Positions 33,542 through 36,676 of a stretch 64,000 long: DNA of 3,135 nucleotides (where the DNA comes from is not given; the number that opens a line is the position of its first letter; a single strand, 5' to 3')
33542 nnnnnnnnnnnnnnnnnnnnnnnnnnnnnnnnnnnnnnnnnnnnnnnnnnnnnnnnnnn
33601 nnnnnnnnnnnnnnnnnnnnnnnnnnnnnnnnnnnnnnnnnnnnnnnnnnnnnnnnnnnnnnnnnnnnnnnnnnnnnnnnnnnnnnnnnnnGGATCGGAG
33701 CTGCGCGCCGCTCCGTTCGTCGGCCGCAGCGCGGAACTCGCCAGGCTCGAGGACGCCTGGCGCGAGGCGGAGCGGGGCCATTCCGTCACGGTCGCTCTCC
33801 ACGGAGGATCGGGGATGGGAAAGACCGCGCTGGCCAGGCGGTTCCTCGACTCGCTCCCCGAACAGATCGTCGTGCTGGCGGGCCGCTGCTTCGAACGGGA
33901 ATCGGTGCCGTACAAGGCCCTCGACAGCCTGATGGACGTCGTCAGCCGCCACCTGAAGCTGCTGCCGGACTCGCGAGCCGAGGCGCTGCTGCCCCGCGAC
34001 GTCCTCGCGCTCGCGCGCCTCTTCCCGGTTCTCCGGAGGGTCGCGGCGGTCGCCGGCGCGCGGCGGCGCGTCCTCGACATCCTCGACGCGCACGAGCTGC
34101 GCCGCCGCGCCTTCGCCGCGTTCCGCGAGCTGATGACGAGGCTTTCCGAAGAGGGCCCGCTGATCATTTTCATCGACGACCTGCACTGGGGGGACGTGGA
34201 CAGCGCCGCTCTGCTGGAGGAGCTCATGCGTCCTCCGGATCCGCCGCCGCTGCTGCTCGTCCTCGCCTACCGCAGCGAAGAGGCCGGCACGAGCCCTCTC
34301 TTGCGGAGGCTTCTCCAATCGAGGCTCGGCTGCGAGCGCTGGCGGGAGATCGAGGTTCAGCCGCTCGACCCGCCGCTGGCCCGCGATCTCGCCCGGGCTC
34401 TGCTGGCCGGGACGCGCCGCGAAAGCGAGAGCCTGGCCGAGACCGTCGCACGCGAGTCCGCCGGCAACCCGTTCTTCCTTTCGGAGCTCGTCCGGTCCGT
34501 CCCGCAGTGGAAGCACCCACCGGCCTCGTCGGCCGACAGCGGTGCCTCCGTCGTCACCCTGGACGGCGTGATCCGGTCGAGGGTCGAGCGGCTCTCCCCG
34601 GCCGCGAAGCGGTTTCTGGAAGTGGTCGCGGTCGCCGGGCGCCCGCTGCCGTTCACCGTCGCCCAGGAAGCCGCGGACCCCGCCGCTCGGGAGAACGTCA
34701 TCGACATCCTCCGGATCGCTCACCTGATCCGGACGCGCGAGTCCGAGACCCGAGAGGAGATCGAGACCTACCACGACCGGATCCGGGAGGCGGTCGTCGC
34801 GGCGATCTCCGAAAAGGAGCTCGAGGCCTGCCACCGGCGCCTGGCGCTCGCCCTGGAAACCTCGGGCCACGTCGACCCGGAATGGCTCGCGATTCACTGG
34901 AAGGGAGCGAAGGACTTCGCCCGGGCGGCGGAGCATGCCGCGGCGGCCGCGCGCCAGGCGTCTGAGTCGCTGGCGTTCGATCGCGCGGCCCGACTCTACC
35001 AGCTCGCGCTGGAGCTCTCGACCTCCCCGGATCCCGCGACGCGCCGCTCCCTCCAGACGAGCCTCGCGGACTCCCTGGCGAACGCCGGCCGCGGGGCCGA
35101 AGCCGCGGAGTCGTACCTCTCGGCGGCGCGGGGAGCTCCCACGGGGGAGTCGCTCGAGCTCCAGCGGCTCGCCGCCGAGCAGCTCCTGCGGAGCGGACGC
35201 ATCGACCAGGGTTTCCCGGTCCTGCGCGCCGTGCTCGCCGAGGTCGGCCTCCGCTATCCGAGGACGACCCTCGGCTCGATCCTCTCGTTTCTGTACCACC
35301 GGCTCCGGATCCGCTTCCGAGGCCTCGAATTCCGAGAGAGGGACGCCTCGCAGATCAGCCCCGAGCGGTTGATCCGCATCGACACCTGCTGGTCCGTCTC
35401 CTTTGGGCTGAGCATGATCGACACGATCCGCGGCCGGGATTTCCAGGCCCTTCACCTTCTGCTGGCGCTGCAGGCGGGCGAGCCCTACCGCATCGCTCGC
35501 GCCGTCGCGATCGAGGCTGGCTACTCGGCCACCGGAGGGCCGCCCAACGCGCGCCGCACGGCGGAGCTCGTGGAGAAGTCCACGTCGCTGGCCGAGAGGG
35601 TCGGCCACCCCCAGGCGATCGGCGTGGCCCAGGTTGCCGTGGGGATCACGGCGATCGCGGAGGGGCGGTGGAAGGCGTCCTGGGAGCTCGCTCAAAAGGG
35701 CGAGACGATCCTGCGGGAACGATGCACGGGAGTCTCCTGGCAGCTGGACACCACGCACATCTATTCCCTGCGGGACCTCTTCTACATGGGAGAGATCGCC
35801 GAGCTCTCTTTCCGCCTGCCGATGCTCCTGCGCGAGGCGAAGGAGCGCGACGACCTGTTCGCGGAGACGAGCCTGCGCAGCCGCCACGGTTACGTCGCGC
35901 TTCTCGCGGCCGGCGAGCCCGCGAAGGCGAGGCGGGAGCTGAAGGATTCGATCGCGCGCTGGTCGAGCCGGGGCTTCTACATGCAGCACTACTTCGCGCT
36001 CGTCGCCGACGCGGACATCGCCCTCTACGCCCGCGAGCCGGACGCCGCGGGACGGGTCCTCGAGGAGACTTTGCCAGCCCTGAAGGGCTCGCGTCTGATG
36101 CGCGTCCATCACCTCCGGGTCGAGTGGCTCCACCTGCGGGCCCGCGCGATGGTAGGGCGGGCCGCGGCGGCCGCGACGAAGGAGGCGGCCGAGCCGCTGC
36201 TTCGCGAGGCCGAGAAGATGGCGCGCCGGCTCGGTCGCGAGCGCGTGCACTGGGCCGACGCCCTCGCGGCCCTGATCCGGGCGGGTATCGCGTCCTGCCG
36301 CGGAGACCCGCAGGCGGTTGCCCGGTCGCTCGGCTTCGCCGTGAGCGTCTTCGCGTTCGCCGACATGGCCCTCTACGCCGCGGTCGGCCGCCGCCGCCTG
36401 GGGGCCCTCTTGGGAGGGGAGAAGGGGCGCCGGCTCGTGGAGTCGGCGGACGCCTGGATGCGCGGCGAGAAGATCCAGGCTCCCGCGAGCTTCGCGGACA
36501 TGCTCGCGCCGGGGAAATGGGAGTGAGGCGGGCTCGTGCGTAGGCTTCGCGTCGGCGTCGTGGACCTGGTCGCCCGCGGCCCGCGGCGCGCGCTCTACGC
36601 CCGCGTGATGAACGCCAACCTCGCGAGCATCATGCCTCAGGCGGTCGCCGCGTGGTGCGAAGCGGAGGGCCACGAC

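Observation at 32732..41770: Co-transcribed trio: STAND Ser/Thr kinase-NTPase, B12-binding radical SAM enzyme and a secreted neutral ceramidase-like hydrolase, facing an FHA kinase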

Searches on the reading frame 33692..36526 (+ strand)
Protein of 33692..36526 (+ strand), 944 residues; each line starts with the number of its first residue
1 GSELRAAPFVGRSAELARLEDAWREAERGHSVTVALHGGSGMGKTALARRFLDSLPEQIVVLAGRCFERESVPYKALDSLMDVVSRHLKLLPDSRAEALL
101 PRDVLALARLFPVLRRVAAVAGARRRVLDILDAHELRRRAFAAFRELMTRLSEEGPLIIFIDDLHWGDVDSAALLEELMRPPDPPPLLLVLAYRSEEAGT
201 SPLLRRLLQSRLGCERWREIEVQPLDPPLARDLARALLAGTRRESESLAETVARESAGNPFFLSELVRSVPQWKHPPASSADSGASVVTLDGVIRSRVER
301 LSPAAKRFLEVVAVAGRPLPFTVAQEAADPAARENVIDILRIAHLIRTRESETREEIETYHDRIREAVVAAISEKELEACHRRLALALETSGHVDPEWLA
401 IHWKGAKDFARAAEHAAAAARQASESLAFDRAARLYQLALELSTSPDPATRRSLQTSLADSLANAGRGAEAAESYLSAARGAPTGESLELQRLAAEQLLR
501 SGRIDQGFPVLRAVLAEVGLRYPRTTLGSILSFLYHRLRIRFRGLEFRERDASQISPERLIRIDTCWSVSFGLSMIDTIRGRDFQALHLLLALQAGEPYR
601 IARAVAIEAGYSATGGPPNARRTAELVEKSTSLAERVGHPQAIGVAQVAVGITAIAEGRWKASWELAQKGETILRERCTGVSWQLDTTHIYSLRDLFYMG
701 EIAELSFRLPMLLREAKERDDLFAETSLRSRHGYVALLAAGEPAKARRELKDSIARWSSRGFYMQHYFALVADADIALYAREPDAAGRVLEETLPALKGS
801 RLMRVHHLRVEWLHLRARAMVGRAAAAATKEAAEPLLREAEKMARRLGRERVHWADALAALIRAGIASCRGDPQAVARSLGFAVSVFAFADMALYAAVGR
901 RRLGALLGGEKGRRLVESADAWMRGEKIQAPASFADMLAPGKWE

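Call 38: find_homologous_proteins(query=window:33692-36526:+, max_evalue=0.00001)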
Query window:33692-36526:+ (944 aa): 5336 proteins with E <= 0.00001 among 8000 candidates; the best 120 are listed.
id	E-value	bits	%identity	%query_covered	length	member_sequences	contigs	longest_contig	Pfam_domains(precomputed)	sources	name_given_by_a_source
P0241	0.0e+0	2029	100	100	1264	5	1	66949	PF07714.24,PF00069.32,PF13191.13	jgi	-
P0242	0.0e+0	1428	71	100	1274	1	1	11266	PF07714.24,PF00069.32,PF17667.8,PF13191.13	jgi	jgi:serine/threonine protein kinase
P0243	0.0e+0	1425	73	99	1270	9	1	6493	PF07714.24,PF00069.32,PF17667.8,PF13191.13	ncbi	ncbi:MAG TPA: protein kinase [Thermoanaerobaculia bacterium]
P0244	0.0e+0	1419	72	99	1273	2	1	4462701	PF07714.24,PF00069.32,PF17667.8,PF13191.13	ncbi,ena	-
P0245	0.0e+0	1418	72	100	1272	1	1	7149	PF07714.24,PF00069.32,PF13191.13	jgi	jgi:serine/threonine protein kinase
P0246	0.0e+0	1414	72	100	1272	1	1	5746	PF07714.24,PF00069.32,PF13401.13,PF13191.13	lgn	-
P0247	0.0e+0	1408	72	99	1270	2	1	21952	PF07714.24,PF00069.32,PF17667.8,PF13191.13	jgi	jgi:serine/threonine protein kinase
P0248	0.0e+0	1399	71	99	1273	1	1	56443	PF07714.24,PF00069.32,PF13401.13,PF17667.8,PF13191.13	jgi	jgi:serine/threonine protein kinase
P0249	0.0e+0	1396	72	98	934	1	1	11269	PF13401.13,PF13191.13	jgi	jgi:hypothetical protein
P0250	0.0e+0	1394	70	99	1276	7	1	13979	PF07714.24,PF00069.32,PF13191.13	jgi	jgi:serine/threonine protein kinase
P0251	0.0e+0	1391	70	99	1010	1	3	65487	PF13191.13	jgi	jgi:hypothetical protein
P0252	0.0e+0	1389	70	99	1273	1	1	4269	PF07714.24,PF00069.32,PF17667.8,PF13191.13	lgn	-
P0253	0.0e+0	1388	71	99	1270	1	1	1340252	PF07714.24,PF00069.32,PF13191.13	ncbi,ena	-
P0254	0.0e+0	1378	71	99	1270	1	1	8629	PF07714.24,PF00069.32,PF13401.13,PF13191.13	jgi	jgi:eukaryotic-like serine/threonine-protein kinase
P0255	0.0e+0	1378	69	99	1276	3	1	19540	PF07714.24,PF00069.32,PF05729.19,PF13191.13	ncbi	-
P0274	0.0e+0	1254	64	100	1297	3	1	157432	PF07714.24,PF00069.32,PF13401.13,PF17667.8,PF13191.13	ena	-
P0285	5.6e-294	996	54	99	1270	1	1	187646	PF07714.24,PF00069.32,PF03109.23,PF17667.8,PF13191.13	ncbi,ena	-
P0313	2.5e-271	921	52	99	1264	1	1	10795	PF07714.24,PF00069.32,PF03109.23,PF17667.8,PF13191.13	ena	-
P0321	7.7e-269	912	52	99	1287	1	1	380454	PF07714.24,PF00069.32,PF13191.13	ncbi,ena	-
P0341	3.0e-264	897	51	99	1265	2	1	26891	PF07714.24,PF00069.32,PF03109.23,PF13401.13,PF01637.25,PF13191.13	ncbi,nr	ncbi:MAG: serine/threonine-protein kinase PknK [Acidobacteria bacterium]|nr:MAG: serine/threonine-pr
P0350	3.7e-263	894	50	100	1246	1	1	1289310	PF07714.24,PF00069.32,PF13401.13,PF01637.25,PF13191.13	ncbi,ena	-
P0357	7.2e-262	889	52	99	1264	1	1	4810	PF07714.24,PF00069.32,PF13401.13,PF01637.25,PF13191.13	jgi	jgi:serine/threonine protein kinase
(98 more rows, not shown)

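Call 39: find_encoding_contigs(protein=P0285, flank=6000, max_places=1)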
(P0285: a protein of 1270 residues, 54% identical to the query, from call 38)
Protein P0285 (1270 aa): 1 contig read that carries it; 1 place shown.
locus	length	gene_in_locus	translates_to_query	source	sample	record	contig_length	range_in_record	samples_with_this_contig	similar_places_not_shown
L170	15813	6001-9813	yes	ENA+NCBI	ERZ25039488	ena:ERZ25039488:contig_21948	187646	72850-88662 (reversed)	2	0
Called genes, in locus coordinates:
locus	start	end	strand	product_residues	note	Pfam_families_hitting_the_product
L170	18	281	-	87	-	-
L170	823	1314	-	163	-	-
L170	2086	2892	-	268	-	-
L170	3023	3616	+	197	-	PF02463:SMC_N, PF13304:AAA_21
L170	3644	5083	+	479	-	PF08309:LVIVD (faint)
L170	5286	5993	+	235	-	PF00486:Trans_reg_C, PF16697:Yop-YscD_cpl, PF00498:FHA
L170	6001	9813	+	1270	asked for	PF00069:Pkinase, PF03109:ABC1 (faint), PF07714:PK_Tyr_Ser-Thr, PF00069:Pkinase, PF17667:Pkinase_fungal (faint), PF13191:AAA_16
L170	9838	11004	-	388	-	PF01266:DAO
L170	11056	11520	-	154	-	PF07291:MauE (weak), PF07681:DoxX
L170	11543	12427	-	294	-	PF22422:MGH1-like_GH, PF03200:Glyco_hydro_63 (weak)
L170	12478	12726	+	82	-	-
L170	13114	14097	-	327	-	-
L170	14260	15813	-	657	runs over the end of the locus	PF12439:GDE_N, PF06202:GDE_C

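Call 40: find_encoding_contigs(protein=P0321, flank=6000, max_places=1)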
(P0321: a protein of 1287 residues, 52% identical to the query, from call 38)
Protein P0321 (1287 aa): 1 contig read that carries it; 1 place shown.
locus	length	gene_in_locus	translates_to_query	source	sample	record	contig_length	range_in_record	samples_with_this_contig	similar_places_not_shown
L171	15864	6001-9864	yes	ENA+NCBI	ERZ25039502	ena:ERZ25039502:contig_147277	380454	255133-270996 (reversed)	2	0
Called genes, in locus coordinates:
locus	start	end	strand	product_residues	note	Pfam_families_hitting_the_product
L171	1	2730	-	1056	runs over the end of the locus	PF12705:PDDEXK_1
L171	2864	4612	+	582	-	PF13667:ThiC-associated, PF01964:ThiC_Rad_SAM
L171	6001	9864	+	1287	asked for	PF00069:Pkinase, PF07714:PK_Tyr_Ser-Thr, PF00069:Pkinase, PF13191:AAA_16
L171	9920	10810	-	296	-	PF03976:PPK2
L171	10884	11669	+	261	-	PF00903:Glyoxalase, PF18029:Glyoxalase_6 (faint), PF22677:Ble-like_N (faint), PF00903:Glyoxalase (weak)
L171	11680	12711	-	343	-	PF07786:HGSNAT_cat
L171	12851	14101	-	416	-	PF10282:Lactonase (weak), PF12894:ANAPC4_WD40 (faint), PF22494:choice_anch_I (faint), PF13360:PQQ_2 (weak), PF21783:YNCE (weak), PF25174:Beta-prop_THOC3, PF02239:Cytochrom_D1, PF21783:YNCE, +1 more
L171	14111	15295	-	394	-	PF01321:Creatinase_N, PF00557:Peptidase_M24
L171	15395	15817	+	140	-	PF06491:Disulph_isomer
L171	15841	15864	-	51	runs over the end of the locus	-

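Call 41: find_encoding_contigs(protein=P0350, flank=6000, max_places=1)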
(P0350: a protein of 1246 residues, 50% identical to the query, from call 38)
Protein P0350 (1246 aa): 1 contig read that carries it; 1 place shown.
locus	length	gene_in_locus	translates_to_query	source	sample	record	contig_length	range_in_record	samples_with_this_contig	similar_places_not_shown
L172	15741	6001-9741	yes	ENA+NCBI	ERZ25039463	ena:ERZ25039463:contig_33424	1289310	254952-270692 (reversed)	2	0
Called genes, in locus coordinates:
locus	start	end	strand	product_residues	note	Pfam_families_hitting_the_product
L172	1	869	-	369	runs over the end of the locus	PF01179:Cu_amine_oxid (weak)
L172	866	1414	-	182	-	-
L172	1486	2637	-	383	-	PF01179:Cu_amine_oxid (faint)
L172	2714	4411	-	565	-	PF04389:Peptidase_M28, PF01546:Peptidase_M20 (weak)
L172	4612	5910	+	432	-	-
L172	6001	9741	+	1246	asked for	PF00069:Pkinase, PF07714:PK_Tyr_Ser-Thr, PF01637:ATPase_2 (weak), PF13191:AAA_16, PF13401:AAA_22 (faint)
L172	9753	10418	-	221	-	PF00486:Trans_reg_C, PF16697:Yop-YscD_cpl, PF00498:FHA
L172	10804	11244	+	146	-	-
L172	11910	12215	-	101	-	-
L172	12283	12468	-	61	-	PF10017:Methyltransf_33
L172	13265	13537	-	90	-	PF03781:FGE-sulfatase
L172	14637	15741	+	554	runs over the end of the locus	PF03571:Peptidase_M49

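Call 64: search_solved_structures(query=window:33692-36526:+, max_evalue=1)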
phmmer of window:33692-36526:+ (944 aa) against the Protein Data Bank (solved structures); distinct sequences matched with E-value up to 1: 3.
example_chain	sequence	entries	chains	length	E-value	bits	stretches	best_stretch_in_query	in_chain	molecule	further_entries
9mrb_A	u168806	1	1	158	0.013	16.6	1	824-898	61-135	dad_t1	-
9k7u_A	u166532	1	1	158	0.024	15.7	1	736-811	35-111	Heter-Zn2-HEHE-22A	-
1rpm_A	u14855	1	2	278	0.58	11.2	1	244-367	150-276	RECEPTOR PROTEIN TYROSINE PHOSPHATASE MU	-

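Call 79: predict_structure(alignment_id=A6)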
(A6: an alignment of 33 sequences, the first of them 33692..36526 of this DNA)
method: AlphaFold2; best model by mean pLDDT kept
length: 944 residues; sequences in the alignment: 33
mean_pLDDT: 88.1   pTM: 0.84
mean pLDDT of the five models: 88.1, 87.2, 85.8, 84.2, 83.0
residues with pLDDT >= 90: 541; 70-90: 351; 50-70: 33; < 50: 19
segments of 3 or more residues with pLDDT < 50: 1-6, 275-286
pLDDT, mean of each block of 10 residues (from residue 1): 47 91 93 91 85 88 77 82 91 91 90 86 67 87 94 93 89 90 89 89 87 87 85 79 67 80 76 48 52 81 89 85 87 75 76 70 82 92 93 83 94 94 90 94 86 95 92 96 89 91 86 87 79 91 93 90 89 79 93 96 94 90 94 95 93 90 94 89 89 95 95 89 93 97 97 86 88 98 96 87 89 97 95 97 96 94 98 96 96 97 94 97 98 97 91
secondary structure, 60 per line:
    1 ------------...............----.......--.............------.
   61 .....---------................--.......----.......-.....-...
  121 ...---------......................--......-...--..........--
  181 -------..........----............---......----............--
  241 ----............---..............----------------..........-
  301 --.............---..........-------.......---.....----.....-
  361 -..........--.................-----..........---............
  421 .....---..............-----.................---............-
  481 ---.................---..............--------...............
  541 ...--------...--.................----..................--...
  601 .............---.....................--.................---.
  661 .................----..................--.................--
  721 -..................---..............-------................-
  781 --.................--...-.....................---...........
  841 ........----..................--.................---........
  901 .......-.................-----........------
elements in order (helices of 4 or more, strands of 3 or more residues): H13-27 E32-38 H41-53 E60-65 H75-90 H93-99 H104-110 H112-116 H118-123 H133-154 E157-162 H169-178 E188-194 H202-213 E217-222 H227-238 H245-256 H260-273 H290-299 H303-315 H321-328 H336-342 E346-350 E355-359 H362-371 H374-390 H396-405 H409-425 H429-442 H448-464 H468-479 H484-500 H504-517 H526-543 H557-573 H578-595 H598-613 H617-637 H640-656 H660-677 H682-699 H702-718 H722-739 H743-756 H764-779 H783-799 H806-826 H830-848 H853-870 H873-889 H893-907 H909-925 H931-938

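Call 83: fold_search(model_id=the predicted structure, library=pdb)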
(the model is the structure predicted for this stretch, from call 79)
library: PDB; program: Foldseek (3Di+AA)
matches with E <= 10: 1415; with E <= 0.001: 106
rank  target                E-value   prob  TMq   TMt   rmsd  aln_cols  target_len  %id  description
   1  6mfv_A                3.8e-12  1.00  0.30  0.40  13.2       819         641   14  Crystal structure of the Signal Transduction ATPase with Numerous Domains (STAND) protein with a tetratricopeptide rep (released 2019-02-20)
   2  3shf                  1.2e-07  1.00  0.27  0.24  13.0       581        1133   13  Crystal structure of the R265S mutant of full-length murine Apaf-1 (released 2011-08-24)
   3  4m9s_A                2.0e-07  1.00  0.18  0.31  17.4       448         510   16  crystal structure of CED-4 bound CED-3 fragment (released 2013-10-23)
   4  1z6t_B                3.1e-07  1.00  0.30  0.45   9.4       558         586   12  Structure of the apoptotic protease-activating factor 1 bound to ADP (released 2005-04-19)
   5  1z6t_A                6.5e-07  1.00  0.26  0.39  12.8       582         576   13  Structure of the apoptotic protease-activating factor 1 bound to ADP (released 2005-04-19)
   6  4m9s_B                6.7e-07  1.00  0.19  0.32  15.9       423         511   16  crystal structure of CED-4 bound CED-3 fragment (released 2013-10-23)
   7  8bob_C                8.9e-07  1.00  0.31  0.62   6.8       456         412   18  Structural basis for negative regulation of the maltose system (released 2023-10-18)
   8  8jo0_A                1.4e-06  1.00  0.18  0.37  17.1       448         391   16  The Cryo-EM structure of a heptameric CED-4/CED-3 catalytic complex (released 2023-06-28)
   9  3lqq_A                3.0e-06  1.00  0.19  0.32  16.5       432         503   16  Structure of the CED-4 Apoptosome (released 2010-04-28)
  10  3lqq_B                3.4e-06  1.00  0.19  0.32  16.7       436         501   16  Structure of the CED-4 Apoptosome (released 2010-04-28)
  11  8jns_D                3.4e-06  1.00  0.19  0.39  16.7       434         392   16  cryo-EM structure of a CED-4 hexamer (released 2023-06-28)
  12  2a5y_B                3.5e-06  1.00  0.19  0.31  17.2       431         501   15  Structure of a CED-4/CED-9 complex (released 2005-10-11)
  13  8pkp_O                3.8e-06  1.00  0.32  0.41  20.8       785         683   12  Cryo-EM structure of the apo Anaphase-promoting complex/cyclosome (APC/C) at 3.2 Angstrom resolution (released 2023-07-19)
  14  2a5y_C                4.0e-06  1.00  0.18  0.39  16.1       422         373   16  Structure of a CED-4/CED-9 complex (released 2005-10-11)
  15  8jol_B                5.5e-06  1.00  0.19  0.32  16.5       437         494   16  cryo-EM structure of the CED-4/CED-3 holoenzyme (released 2023-06-28)
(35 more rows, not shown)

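Call 84: find_encoding_contigs(protein=P0253, flank=7000, max_places=1)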
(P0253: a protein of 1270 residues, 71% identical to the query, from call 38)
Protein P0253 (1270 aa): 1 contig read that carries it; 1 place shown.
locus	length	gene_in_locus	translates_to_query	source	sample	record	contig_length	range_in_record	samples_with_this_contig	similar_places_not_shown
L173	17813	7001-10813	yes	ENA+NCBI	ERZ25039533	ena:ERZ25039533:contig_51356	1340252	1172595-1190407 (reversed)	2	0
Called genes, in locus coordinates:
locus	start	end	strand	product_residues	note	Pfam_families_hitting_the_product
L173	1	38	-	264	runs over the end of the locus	-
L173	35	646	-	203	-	PF07638:Sigma70_ECF (faint), PF04542:Sigma70_r2, PF08281:Sigma70_r4_2, PF04545:Sigma70_r4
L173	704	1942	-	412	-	PF01743:PolyA_pol, PF12627:PolyA_pol_RNAbd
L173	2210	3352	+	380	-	PF13433:Peripla_BP_5, PF13458:Peripla_BP_6, PF01094:ANF_receptor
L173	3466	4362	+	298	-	PF02653:BPD_transp_2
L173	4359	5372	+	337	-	PF02653:BPD_transp_2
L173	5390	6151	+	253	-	PF00005:ABC_tran, PF13304:AAA_21 (faint), PF12399:BCA_ABC_TP_C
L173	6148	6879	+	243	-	PF00005:ABC_tran, PF13304:AAA_21 (faint), PF12399:BCA_ABC_TP_C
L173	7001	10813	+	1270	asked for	PF00069:Pkinase, PF07714:PK_Tyr_Ser-Thr, PF00069:Pkinase, PF13191:AAA_16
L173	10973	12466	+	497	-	PF02310:B12-binding (weak), PF04055:Radical_SAM (faint)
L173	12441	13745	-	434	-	PF00069:Pkinase, PF07714:PK_Tyr_Ser-Thr, PF01636:APH (faint), PF03109:ABC1 (faint), PF16697:Yop-YscD_cpl, PF00498:FHA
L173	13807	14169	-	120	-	PF00285:Citrate_synt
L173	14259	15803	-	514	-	PF01293:PEPCK_ATP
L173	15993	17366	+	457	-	PF03951:Gln-synt_N, PF00120:Gln-synt_C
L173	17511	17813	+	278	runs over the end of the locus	PF02574:S-methyl_trans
